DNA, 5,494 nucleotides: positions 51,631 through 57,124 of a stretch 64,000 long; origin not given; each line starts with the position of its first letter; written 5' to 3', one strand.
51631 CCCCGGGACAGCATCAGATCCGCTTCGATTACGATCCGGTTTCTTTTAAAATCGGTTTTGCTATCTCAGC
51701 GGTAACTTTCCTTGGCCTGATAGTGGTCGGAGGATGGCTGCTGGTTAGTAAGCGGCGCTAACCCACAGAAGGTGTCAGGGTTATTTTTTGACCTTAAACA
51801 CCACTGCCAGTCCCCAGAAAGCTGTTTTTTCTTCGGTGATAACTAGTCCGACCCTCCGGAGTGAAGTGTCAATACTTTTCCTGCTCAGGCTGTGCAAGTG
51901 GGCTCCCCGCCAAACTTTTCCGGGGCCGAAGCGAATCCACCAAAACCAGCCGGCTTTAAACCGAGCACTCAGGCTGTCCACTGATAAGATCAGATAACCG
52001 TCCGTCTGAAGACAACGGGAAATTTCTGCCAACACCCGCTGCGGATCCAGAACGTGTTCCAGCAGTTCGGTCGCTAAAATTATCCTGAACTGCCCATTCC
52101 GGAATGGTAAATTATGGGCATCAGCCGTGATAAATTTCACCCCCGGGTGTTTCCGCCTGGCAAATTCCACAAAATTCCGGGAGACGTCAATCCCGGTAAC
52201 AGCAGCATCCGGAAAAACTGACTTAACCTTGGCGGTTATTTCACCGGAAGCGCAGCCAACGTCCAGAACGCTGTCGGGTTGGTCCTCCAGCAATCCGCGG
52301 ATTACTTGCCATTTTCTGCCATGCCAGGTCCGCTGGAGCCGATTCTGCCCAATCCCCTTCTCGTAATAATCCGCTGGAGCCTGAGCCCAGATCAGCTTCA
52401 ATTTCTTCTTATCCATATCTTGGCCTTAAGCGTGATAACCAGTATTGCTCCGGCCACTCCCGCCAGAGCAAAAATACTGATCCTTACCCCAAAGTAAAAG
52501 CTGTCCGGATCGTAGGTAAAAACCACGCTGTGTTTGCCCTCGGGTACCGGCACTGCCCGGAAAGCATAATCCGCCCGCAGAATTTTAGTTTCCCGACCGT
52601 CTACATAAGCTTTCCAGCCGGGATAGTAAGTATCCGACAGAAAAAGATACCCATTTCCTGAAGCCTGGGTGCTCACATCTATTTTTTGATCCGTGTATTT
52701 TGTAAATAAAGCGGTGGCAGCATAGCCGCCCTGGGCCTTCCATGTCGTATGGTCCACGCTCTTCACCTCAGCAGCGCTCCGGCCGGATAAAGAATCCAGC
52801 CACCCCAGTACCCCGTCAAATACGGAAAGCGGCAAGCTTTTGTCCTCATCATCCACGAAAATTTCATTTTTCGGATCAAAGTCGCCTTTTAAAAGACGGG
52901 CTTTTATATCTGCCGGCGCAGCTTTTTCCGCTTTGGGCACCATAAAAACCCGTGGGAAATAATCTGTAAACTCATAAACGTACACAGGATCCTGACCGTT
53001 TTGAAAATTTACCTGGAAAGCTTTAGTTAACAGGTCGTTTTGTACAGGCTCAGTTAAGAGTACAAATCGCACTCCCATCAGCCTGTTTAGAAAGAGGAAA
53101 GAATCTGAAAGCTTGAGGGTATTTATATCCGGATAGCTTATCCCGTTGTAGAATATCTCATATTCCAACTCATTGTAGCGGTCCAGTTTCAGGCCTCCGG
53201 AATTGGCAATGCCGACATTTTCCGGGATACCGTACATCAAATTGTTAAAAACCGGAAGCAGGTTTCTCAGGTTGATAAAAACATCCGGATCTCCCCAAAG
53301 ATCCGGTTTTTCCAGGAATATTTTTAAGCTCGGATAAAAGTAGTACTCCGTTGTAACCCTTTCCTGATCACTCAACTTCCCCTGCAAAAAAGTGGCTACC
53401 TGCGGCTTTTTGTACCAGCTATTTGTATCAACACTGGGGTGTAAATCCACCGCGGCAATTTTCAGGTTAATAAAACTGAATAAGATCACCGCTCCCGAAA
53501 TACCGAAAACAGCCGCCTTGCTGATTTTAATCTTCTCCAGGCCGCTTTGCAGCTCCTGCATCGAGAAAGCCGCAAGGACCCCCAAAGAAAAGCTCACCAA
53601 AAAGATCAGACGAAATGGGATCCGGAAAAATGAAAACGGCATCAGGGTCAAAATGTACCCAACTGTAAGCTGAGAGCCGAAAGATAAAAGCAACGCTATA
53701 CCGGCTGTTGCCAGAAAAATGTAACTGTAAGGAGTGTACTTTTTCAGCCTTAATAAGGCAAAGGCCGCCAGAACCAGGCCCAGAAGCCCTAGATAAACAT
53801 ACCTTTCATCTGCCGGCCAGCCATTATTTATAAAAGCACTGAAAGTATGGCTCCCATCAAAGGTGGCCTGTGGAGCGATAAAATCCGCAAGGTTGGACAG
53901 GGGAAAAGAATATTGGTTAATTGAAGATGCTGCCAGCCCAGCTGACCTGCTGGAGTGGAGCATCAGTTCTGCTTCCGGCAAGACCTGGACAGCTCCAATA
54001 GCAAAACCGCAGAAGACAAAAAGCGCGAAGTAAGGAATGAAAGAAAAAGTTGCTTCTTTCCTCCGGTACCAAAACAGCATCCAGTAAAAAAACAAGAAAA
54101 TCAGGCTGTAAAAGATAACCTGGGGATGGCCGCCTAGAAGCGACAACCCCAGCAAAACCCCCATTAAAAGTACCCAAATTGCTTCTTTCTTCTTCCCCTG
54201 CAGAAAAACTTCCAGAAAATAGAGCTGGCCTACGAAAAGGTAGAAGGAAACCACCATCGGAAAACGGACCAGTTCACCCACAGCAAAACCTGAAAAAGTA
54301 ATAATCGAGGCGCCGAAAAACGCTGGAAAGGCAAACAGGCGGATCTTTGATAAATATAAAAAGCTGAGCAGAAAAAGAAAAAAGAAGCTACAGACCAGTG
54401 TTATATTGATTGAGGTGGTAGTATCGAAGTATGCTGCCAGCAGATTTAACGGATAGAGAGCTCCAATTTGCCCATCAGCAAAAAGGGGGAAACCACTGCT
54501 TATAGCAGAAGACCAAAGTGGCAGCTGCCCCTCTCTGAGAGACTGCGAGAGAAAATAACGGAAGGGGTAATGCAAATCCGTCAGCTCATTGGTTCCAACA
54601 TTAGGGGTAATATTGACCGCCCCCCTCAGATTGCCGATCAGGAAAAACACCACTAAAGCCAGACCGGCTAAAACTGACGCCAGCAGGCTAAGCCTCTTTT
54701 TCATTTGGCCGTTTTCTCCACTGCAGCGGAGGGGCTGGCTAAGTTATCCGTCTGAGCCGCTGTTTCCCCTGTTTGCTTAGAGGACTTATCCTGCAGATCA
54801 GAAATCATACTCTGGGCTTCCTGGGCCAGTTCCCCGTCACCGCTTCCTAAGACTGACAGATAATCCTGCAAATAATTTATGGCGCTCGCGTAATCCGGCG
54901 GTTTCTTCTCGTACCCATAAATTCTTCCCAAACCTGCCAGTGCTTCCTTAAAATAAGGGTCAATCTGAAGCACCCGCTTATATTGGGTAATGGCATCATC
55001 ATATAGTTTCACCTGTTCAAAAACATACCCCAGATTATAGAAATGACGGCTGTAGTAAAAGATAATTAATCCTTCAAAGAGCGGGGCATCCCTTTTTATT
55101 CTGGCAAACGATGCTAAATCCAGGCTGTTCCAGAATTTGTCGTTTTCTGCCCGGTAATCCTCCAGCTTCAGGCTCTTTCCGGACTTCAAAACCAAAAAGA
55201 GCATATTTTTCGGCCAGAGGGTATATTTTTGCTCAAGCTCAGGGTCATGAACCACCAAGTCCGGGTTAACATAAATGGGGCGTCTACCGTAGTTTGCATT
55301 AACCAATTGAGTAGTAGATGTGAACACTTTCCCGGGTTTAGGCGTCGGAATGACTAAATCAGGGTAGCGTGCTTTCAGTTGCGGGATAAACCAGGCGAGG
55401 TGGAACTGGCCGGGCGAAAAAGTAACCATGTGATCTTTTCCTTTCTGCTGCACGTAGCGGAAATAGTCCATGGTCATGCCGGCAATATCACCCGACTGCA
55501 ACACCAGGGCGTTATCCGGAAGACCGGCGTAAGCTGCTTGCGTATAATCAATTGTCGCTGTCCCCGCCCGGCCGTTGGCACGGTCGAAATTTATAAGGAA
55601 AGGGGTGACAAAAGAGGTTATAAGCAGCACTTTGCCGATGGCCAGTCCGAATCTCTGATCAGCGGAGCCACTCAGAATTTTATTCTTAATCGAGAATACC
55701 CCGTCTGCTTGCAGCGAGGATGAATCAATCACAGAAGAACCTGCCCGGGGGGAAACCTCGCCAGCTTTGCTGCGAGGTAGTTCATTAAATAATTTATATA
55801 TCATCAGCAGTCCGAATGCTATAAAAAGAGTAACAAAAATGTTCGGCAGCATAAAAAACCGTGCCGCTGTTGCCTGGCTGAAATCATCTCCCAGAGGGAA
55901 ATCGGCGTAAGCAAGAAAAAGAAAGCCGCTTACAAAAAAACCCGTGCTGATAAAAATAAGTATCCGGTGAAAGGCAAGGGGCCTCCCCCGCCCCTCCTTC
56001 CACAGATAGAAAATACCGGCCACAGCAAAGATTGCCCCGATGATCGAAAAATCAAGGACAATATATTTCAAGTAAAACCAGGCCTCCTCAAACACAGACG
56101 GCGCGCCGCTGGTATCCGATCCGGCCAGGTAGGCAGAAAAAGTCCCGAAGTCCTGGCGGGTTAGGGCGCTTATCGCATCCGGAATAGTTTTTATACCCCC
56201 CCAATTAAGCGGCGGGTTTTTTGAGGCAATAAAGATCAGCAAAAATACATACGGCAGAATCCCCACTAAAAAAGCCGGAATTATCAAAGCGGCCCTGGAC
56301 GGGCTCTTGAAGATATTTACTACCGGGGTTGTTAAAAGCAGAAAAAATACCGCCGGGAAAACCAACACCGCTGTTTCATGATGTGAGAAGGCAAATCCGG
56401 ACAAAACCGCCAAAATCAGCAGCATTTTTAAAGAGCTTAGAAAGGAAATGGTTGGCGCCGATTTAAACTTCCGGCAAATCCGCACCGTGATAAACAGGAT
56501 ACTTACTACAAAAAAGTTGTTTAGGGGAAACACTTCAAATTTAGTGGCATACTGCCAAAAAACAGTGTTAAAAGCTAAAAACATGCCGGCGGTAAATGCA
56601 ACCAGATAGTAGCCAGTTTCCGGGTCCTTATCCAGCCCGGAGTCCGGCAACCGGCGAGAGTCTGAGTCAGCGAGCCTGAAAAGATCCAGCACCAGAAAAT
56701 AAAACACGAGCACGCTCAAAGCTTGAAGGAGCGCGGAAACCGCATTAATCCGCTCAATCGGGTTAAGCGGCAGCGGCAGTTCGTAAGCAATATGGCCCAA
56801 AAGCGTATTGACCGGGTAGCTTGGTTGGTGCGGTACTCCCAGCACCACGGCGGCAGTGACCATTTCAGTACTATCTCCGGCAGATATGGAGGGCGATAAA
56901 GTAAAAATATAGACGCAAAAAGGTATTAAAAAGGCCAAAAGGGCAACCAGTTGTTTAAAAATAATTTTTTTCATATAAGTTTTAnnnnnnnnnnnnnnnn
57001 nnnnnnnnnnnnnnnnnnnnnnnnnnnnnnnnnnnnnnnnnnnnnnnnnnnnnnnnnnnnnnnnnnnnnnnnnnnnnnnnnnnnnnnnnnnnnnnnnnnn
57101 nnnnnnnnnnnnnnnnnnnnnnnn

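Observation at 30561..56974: Envelope-glycan island with four radical-SAM enzymes (three B12-binding class B), three methyltransferases, an epimerase and seven or more GT-C-like membrane transferases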

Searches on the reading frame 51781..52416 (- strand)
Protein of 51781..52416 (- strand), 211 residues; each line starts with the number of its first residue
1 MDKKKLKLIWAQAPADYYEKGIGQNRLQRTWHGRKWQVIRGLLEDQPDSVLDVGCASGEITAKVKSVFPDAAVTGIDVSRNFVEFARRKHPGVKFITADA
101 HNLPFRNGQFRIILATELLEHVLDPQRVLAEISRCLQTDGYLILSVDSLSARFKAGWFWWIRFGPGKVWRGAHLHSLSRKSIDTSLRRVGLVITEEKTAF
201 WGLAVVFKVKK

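Call 4: search_protein_families(library=pfam, proteins=[window:51781-52416:-], max_evalue=0.01)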
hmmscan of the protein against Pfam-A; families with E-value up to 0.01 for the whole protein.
window:51781-52416:- (211 aa): 15 families
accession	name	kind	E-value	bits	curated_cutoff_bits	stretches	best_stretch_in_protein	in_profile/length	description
PF08241.18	Methyltransf_11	-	1.8e-22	80.2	21.2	1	51-144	1-95/95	Methyltransferase domain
PF13649.12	Methyltransf_25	-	1.6e-20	74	27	1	50-140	1-97/97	Methyltransferase domain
PF13489.12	Methyltransf_23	-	3.6e-20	72.8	27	1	44-195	20-163/164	Methyltransferase domain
PF13847.12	Methyltransf_31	-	1.3e-17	64.2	27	1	48-145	5-110/145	Methyltransferase domain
PF08242.18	Methyltransf_12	-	4.4e-15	56.7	30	1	51-142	1-98/98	Methyltransferase domain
PF01209.24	Ubie_methyltran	-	3.9e-09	36.7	20.1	1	37-143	38-150/233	ubiE/COQ5 methyltransferase family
PF05175.20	MTS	-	6.7e-05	23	23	1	45-89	30-74/170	Methyltransferase small domain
PF05219.18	DREV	-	9.1e-05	22.1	26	1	46-145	94-187/265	DREV methyltransferase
PF05401.17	NodS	-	0.00023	21.5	24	1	46-145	43-145/201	Nodulation protein S (NodS)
PF01728.25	FtsJ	-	0.00067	20.1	24.1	1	44-107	20-82/181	FtsJ-like methyltransferase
PF02390.23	Methyltransf_4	-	0.0017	18.3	24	1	49-108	4-58/173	Putative methyltransferase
PF08003.17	Methyltransf_9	-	0.0055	16.2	23.8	1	33-145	101-218/315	Protein of unknown function (DUF1698)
PF07021.18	MetW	-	0.0057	16.7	21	1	48-135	15-101/193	Methionine biosynthesis protein MetW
PF02353.26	CMAS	-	0.0069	16.2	27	1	45-144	61-164/273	Mycolic acid cyclopropane synthetase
PF03141.22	Methyltransf_29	-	0.0087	15.1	23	0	48-150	119-223/506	Putative S-adenosyl-L-methionine-dependent methyltransferase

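Call 9: search_protein_families(library=ncbifam, proteins=[window:51781-52416:-], max_evalue=0.001)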
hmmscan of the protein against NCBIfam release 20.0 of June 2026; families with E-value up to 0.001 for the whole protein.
window:51781-52416:- (211 aa): 40 families (the best 25 are shown)
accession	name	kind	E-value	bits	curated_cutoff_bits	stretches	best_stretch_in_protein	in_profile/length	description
TIGR02072.1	BioC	equivalog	1.5e-17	64.2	184.95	1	24-146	12-134/244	malonyl-ACP O-methyltransferase BioC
NF045667.1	MTase_DVU1556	equivalog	9.5e-17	61.2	155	1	47-145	23-120/213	DVU_1556 family methyltransferase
TIGR01934.1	MenG_MenH_UbiE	subfamily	6.2e-16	58.4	158.35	1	29-143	25-140/223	ubiquinone/menaquinone biosynthesis methyltransferase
TIGR04345.1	ovoA_Cterm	equivalog_domain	5.1e-15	55.7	170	1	92-146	117-171/242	putative 4-mercaptohistidine N1-methyltransferase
NF001244.0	PRK00216.1-5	equivalog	5.2e-15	55.4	216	1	36-143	38-152/236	bifunctional demethylmenaquinone methyltransferase/2-methoxy-6-polyprenyl-1,4-benzoquinol methylase UbiE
NF045825.1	FAmtase_mtf2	equivalog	5.4e-14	52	400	1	49-145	61-159/248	fatty-acid O-methyltransferase Mtf2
TIGR01983.1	UbiG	equivalog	3.3e-13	49.5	102.95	1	48-145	51-152/228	bifunctional 2-polyprenyl-6-hydroxyphenol methylase/3-demethylubiquinol 3-O-methyltransferase UbiG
NF002463.0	PRK01683.1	equivalog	6.7e-13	48.8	297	1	44-144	29-128/258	trans-aconitate 2-methyltransferase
NF045823.1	PthPhpthDimycoMt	equivalog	6.2e-12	45.2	300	1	49-144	69-166/256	phthiotriol/phenolphthiotriol dimycocerosates methyltransferase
NF047649.1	MTase_UXPK_star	exception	1.4e-11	44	460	1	48-146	79-183/283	methyltransferase/UXPK-star double selenoprotein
NF008300.0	PRK11088.1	equivalog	2.7e-11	43.5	303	1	38-144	77-179/272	23S rRNA (guanine(745)-N(1))-methyltransferase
NF043040.1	corrin_prot_MT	hypoth_equivalog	2.8e-11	43.3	180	1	18-202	15-207/216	corrinoid protein-associated methyltransferase CpaM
NF041537.1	ArsM_AhpD_UU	exception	8e-09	34.7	510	1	48-148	78-184/345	arsenite methyltransferase/AhpD domain selenoprotein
NF040539.1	AST_met_ArsM_2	exception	9.1e-09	35.5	240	1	44-144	54-163/262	putative arsinothricin biosynthesis methyltransferase ArsM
NF001243.0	PRK00216.1-4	equivalog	1.5e-08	34.3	235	1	37-144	38-151/237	demethylmenaquinone methyltransferase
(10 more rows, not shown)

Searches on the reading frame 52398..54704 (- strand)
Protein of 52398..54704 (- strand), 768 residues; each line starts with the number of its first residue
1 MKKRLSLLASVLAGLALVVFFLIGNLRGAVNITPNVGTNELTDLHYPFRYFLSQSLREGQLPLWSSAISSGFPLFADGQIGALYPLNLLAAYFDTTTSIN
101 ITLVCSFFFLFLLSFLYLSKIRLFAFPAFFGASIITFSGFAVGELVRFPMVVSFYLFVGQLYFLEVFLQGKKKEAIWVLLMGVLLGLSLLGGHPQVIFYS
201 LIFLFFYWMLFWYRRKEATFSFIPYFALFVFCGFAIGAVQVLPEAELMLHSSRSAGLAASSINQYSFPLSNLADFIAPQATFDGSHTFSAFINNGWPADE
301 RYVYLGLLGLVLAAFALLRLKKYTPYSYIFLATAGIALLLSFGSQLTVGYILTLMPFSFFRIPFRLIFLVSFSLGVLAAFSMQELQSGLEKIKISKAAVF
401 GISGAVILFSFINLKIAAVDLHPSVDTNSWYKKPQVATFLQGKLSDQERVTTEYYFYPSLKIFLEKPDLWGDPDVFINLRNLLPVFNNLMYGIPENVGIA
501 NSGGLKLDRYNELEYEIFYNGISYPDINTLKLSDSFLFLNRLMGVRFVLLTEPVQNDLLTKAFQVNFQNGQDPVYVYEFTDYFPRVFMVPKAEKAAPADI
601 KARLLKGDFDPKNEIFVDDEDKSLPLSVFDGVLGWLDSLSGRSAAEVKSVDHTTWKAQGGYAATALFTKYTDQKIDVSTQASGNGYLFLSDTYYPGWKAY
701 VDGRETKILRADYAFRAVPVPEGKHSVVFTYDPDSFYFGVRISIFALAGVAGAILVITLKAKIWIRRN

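Call 4: search_protein_families(library=pfam, proteins=[window:52398-54704:-], max_evalue=0.01)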
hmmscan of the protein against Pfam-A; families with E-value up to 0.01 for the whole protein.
window:52398-54704:- (768 aa): 1 family
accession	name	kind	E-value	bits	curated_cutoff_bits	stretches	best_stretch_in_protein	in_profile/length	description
PF09586.16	YfhO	-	6.6e-16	58.3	28.5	1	668-743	759-835/835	Bacterial membrane protein YfhO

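Call 9: search_protein_families(library=ncbifam, proteins=[window:52398-54704:-], max_evalue=0.001)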
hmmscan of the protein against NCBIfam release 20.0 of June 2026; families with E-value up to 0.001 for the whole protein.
window:52398-54704:- (768 aa): 2 families
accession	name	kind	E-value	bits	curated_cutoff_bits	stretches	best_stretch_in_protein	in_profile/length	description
NF047590.1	GlcsyltransPgfM2Strep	equivalog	3e-08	32.3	1500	1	679-747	802-870/884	glycosyltransferase PgfM2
NF047589.1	GlcsyltransPgfM1Strep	equivalog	1.1e-06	27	1400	1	668-750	864-947/955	glycosyltransferase PgfM1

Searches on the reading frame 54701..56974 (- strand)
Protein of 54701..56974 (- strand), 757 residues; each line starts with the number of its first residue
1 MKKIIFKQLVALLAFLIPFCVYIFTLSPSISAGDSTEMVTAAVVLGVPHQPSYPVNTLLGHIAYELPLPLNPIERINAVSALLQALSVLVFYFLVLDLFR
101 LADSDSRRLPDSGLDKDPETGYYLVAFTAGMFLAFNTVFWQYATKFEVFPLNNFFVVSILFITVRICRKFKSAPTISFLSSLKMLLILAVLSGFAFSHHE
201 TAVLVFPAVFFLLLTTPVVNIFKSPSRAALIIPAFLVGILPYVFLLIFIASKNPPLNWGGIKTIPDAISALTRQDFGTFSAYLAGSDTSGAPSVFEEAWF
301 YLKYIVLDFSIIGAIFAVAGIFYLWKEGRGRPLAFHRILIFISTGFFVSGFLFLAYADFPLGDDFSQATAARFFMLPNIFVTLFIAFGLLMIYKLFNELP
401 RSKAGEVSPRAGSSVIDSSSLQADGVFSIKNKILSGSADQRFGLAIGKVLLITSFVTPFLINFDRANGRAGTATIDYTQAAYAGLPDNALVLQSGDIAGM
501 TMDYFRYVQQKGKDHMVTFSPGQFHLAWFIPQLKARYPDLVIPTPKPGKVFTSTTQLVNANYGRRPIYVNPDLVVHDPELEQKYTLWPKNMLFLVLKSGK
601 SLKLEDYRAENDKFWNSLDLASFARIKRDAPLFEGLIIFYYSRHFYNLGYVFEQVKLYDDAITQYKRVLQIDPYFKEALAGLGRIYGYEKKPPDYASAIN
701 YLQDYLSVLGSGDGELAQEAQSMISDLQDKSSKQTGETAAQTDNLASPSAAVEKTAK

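Call 4: search_protein_families(library=pfam, proteins=[window:54701-56974:-], max_evalue=0.01)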
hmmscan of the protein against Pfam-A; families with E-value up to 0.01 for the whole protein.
window:54701-56974:- (757 aa): 6 families
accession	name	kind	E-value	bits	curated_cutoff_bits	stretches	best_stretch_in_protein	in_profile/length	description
PF11028.14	TMEM260-like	-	1.8e-27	96.7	24.2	1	34-216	1-173/179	Protein O-mannosyl-transferase TMEM260-like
PF00515.34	TPR_1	-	2.6e-06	27.4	27.8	1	645-674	4-33/34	Tetratricopeptide repeat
PF13414.12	TPR_11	-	0.00023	21.2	26.8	1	658-686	10-38/42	TPR repeat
PF07719.23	TPR_2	-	0.0024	18.3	27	1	646-673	5-32/34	Tetratricopeptide repeat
PF13150.11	TraL_transposon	-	0.0043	17.2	27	0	70-108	22-60/86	Conjugative transposon protein TraL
PF13181.12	TPR_8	-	0.0074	16.8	25.7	0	646-673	5-32/34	Tetratricopeptide repeat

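Call 9: search_protein_families(library=ncbifam, proteins=[window:54701-56974:-], max_evalue=0.001)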
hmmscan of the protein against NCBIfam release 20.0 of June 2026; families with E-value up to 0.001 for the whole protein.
window:54701-56974:- (757 aa): 0 families

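Call 69: find_encoding_contigs(protein=window:54701-56974:-, flank=10000, max_places=2)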
Protein window:54701-56974:- (757 aa): 1 contig read that carries it; 1 place shown.
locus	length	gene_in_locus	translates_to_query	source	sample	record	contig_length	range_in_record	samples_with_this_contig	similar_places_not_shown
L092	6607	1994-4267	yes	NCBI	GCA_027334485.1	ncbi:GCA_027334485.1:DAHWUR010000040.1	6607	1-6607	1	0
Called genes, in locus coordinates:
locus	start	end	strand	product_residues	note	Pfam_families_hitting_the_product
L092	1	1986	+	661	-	?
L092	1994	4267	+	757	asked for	PF11028:TMEM260_N, PF00515:TPR_1 (weak)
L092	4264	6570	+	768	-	PF09586:YfhO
